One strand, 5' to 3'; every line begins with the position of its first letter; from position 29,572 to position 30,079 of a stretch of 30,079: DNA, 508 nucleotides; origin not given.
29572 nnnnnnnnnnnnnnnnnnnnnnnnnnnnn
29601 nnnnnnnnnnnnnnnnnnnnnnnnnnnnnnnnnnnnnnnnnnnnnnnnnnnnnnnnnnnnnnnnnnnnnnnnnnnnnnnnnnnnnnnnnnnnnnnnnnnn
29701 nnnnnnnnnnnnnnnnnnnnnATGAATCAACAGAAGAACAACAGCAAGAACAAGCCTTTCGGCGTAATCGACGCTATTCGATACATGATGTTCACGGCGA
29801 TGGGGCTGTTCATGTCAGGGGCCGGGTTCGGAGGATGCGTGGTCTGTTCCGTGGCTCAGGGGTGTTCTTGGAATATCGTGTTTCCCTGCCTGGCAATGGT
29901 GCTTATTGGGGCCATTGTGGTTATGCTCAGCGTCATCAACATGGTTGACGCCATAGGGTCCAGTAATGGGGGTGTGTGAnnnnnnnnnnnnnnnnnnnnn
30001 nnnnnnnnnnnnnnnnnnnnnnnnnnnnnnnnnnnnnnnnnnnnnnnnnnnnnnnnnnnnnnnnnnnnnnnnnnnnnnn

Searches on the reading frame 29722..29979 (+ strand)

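Call 9: search_protein_families(library=pfam, proteins=[window:29722-29979:+], max_evalue=0.01)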
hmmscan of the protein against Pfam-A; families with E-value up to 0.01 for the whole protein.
window:29722-29979:+ (85 aa): 1 family
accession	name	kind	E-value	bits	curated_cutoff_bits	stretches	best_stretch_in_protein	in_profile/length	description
PF08544.19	GHMP_kinases_C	-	0.0071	17.2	21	0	25-42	47-64/85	GHMP kinases C terminal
